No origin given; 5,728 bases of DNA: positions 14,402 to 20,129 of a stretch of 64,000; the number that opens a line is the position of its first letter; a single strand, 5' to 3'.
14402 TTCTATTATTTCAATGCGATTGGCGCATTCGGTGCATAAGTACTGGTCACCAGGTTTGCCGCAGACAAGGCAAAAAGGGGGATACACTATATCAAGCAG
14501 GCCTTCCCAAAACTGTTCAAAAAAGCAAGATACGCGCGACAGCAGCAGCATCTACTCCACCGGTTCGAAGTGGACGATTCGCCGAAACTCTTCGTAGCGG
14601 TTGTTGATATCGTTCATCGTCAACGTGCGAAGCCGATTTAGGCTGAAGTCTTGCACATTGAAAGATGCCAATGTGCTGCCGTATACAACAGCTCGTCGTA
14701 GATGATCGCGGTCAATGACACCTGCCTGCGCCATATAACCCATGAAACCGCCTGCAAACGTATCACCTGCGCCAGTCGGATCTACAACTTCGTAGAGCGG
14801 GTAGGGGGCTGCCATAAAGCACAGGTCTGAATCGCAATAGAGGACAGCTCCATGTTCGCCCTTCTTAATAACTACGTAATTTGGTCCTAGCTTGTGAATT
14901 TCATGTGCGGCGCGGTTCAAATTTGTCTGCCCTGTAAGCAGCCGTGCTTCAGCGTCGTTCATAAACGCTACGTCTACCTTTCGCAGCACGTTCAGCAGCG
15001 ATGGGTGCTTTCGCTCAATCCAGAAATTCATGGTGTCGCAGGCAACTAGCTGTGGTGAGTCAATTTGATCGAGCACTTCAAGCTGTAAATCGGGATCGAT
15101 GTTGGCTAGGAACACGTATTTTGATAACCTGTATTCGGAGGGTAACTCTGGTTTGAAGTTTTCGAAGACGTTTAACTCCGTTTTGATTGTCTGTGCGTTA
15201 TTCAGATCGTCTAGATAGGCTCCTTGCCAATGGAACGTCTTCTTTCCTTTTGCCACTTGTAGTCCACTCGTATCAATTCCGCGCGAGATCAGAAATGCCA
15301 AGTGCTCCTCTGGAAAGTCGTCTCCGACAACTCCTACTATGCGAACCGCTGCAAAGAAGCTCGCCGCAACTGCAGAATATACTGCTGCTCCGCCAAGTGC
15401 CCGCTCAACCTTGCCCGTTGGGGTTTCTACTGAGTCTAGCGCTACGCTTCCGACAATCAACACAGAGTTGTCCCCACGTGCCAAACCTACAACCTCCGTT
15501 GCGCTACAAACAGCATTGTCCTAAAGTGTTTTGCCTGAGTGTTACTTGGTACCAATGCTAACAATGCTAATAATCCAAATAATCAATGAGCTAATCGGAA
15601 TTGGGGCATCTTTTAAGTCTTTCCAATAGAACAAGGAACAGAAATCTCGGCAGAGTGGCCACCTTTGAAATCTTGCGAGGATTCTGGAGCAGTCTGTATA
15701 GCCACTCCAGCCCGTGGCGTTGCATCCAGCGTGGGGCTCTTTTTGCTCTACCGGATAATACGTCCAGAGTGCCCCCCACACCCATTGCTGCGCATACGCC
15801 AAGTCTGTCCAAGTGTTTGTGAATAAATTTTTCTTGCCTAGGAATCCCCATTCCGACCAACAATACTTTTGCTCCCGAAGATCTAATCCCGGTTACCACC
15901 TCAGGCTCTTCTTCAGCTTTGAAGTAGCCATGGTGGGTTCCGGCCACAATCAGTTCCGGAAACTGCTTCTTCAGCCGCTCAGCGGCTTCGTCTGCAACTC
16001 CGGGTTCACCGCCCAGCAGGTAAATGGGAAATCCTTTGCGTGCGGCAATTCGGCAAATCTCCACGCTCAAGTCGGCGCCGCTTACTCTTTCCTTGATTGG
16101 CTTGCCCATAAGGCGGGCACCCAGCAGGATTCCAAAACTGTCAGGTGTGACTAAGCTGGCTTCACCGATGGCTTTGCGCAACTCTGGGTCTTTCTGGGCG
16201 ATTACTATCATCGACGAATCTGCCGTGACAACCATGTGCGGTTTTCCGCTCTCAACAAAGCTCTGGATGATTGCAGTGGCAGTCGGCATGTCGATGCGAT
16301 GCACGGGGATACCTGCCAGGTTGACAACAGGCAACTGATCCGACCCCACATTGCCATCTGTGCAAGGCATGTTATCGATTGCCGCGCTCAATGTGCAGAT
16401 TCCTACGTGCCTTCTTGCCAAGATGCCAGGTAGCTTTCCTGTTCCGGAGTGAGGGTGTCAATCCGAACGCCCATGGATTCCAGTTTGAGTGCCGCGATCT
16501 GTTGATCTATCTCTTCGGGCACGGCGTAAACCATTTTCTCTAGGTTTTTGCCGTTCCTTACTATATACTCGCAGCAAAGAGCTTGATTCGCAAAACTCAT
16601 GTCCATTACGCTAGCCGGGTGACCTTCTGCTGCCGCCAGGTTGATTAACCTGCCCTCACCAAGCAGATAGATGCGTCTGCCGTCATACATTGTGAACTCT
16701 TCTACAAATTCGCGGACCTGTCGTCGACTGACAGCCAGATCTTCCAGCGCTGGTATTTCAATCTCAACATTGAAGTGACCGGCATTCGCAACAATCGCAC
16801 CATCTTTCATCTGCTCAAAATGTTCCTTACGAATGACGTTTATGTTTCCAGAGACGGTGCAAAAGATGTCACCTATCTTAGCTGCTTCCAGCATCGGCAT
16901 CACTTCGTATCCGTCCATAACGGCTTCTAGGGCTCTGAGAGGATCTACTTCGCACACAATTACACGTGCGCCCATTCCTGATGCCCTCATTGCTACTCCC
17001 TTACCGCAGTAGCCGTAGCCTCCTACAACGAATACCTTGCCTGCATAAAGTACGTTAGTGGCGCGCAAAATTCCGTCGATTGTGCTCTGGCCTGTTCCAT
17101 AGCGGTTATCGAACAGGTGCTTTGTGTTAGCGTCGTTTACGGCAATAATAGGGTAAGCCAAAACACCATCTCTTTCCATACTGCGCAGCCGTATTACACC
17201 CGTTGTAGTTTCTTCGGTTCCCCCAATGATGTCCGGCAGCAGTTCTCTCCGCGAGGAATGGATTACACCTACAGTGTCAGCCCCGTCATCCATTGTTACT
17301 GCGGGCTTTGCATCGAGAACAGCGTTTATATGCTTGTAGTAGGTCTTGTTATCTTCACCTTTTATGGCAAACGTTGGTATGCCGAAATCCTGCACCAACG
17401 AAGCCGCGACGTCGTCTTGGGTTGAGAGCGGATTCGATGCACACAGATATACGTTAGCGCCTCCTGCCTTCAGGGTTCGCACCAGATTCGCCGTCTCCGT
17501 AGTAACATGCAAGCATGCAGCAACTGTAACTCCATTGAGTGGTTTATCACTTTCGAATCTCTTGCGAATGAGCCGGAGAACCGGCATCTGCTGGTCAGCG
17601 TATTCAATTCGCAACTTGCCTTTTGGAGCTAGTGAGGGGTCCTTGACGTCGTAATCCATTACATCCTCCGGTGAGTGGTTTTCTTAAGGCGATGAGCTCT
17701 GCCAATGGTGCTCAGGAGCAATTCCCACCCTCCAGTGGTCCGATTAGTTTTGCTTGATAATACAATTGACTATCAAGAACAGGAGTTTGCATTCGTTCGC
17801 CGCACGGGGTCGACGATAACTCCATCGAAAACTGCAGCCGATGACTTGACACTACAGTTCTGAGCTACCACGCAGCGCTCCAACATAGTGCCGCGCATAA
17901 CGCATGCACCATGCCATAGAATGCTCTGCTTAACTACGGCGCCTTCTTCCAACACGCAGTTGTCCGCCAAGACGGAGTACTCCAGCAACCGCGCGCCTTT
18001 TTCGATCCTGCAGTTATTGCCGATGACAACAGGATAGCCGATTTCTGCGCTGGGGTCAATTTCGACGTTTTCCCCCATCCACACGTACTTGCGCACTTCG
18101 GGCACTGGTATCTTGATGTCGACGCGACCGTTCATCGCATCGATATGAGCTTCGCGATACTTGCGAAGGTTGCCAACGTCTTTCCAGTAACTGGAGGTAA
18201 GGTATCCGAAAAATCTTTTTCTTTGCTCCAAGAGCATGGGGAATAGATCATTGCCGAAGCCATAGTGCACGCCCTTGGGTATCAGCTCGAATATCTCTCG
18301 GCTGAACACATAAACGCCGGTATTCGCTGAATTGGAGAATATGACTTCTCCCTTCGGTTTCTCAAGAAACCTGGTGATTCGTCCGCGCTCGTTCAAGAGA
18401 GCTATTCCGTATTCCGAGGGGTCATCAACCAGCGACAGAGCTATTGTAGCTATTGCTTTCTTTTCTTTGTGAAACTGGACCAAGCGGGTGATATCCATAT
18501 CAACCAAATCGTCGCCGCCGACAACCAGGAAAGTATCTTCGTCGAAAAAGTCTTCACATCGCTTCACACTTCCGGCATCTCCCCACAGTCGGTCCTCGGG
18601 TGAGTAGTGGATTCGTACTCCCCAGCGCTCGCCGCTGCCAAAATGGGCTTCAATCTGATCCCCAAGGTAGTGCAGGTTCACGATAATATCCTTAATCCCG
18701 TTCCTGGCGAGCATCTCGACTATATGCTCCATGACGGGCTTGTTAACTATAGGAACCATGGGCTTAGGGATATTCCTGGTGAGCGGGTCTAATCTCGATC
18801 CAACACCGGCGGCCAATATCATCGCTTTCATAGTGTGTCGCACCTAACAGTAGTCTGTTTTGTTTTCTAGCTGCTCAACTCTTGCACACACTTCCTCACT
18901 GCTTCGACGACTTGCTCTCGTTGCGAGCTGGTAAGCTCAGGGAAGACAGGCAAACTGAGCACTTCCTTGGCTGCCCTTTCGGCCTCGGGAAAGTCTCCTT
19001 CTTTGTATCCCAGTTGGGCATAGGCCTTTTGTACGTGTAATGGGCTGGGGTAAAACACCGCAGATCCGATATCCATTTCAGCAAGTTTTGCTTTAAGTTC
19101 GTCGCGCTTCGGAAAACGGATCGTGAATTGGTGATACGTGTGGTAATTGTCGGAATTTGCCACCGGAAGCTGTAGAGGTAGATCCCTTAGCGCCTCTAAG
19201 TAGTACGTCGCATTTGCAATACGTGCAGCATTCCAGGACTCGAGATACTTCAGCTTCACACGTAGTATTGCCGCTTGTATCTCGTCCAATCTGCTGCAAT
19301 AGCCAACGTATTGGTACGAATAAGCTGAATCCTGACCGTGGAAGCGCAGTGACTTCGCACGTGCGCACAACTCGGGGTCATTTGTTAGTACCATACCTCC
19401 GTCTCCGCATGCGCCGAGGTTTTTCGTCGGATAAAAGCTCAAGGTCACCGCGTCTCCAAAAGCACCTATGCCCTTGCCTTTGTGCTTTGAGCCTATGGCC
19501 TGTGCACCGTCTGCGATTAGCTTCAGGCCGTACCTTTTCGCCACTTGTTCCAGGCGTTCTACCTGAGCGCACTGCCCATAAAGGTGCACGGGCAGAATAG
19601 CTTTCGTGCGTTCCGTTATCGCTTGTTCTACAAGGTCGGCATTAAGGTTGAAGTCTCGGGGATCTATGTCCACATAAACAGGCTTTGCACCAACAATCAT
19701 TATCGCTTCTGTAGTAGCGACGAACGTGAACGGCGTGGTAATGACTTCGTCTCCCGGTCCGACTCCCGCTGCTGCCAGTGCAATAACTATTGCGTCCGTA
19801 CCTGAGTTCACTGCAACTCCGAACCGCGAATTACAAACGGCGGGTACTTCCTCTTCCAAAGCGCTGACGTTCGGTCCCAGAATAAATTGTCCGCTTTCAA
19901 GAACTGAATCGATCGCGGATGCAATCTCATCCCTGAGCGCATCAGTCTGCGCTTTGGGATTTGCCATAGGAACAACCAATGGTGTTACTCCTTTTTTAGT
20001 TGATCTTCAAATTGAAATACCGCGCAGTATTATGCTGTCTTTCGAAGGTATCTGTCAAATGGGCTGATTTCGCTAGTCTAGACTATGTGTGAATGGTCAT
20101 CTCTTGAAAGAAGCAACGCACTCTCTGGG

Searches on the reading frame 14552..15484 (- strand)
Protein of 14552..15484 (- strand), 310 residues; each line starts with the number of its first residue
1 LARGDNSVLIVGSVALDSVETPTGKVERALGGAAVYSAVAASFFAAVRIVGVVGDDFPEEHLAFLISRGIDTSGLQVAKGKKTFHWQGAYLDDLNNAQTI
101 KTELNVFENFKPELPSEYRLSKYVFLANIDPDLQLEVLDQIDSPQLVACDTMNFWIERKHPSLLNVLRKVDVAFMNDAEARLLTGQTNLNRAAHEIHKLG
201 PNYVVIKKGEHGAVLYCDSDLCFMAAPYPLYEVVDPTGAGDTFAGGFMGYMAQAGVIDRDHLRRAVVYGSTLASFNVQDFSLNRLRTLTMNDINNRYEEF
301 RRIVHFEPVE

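Call 65: search_protein_families(library=pfam, proteins=[window:14552-15484:-], max_evalue=0.00001)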
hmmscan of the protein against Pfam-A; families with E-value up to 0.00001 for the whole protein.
window:14552-15484:- (310 aa): 1 family
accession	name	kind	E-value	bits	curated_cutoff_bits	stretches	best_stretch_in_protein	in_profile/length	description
PF00294.29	PfkB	-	1e-29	104.3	25.8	1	23-281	28-294/302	pfkB family carbohydrate kinase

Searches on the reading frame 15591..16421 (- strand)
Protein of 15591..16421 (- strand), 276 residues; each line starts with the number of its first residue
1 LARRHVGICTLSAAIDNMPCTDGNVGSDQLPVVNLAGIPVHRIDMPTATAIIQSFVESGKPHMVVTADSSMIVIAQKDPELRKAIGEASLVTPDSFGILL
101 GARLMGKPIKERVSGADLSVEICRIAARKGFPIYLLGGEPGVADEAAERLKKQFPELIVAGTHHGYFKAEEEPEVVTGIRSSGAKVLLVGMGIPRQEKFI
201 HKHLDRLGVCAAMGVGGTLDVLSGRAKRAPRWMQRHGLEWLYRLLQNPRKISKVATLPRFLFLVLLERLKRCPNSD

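Call 65: search_protein_families(library=pfam, proteins=[window:15591-16421:-], max_evalue=0.00001)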
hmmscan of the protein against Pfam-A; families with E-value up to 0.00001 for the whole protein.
window:15591-16421:- (276 aa): 1 family
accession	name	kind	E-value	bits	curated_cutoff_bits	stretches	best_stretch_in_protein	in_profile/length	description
PF03808.19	Glyco_tran_WecG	-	2.7e-65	219.7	27.4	1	88-253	1-166/168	Glycosyl transferase WecG/TagA/CpsF family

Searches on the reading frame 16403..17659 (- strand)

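Call 65: search_protein_families(library=pfam, proteins=[window:16403-17659:-], max_evalue=0.00001)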
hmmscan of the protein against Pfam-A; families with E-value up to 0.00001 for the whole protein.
window:16403-17659:- (418 aa): 3 families
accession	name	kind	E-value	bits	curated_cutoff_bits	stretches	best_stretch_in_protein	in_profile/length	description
PF05221.23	AdoHcyase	-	5.3e-61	206.8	25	2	2-137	1-140/299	S-adenosyl-L-homocysteine hydrolase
PF00670.27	AdoHcyase_NAD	-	1.5e-53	181.6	27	1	185-345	1-161/162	S-adenosyl-L-homocysteine hydrolase, NAD binding domain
PF02826.25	2-Hacid_dh_C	-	2.7e-07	30.6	25.1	1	205-295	34-128/178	D-isomer specific 2-hydroxyacid dehydrogenase, NAD binding domain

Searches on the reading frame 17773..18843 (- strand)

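Call 66: search_protein_families(library=pfam, proteins=[window:17773-18843:-], max_evalue=0.00001)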
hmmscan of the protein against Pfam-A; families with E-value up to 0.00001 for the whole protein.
window:17773-18843:- (356 aa): 5 families
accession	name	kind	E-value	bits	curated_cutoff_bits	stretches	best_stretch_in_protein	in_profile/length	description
PF00483.29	NTP_transferase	-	2e-53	181.9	21.2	1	6-235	1-241/245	Nucleotidyl transferase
PF25084.1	LbH_EIF2B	-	2.9e-15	56.6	54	1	251-344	1-93/105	EIF2B subunit epsilon LbH domain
PF00132.30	Hexapep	-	1.5e-09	37.5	27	1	254-286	2-34/36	Bacterial transferase hexapeptide (six repeats)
PF12804.13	NTP_transf_3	-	6.6e-08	33.3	27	1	7-112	1-96/160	MobA-like NTP transferase domain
PF24894.1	Hexapep_GlmU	-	2.5e-07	31.2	23.3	1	273-338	20-83/104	GlmU-like, C-terminal hexapeptide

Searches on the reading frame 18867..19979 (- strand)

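Call 66: search_protein_families(library=pfam, proteins=[window:18867-19979:-], max_evalue=0.00001)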
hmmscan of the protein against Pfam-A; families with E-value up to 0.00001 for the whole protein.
window:18867-19979:- (370 aa): 5 families
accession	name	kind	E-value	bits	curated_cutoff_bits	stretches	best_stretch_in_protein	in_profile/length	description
PF01041.23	DegT_DnrJ_EryC1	-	3e-122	408.7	19.8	1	15-362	3-360/360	DegT/DnrJ/EryC1/StrS aminotransferase family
PF00155.27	Aminotran_1_2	-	1.2e-07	31.7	19.7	1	54-209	68-242/361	Aminotransferase class I and II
PF01053.26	Cys_Met_Meta_PP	-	2.7e-07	29.9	27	1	36-207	52-221/381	Cys/Met metabolism PLP-dependent enzyme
PF00266.25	Aminotran_5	-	1.3e-06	28.1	21.5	1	58-165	68-183/371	Aminotransferase class-V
PF01212.27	Beta_elim_lyase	-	2.2e-06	27.7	27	1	36-202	32-214/288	Beta-eliminating lyase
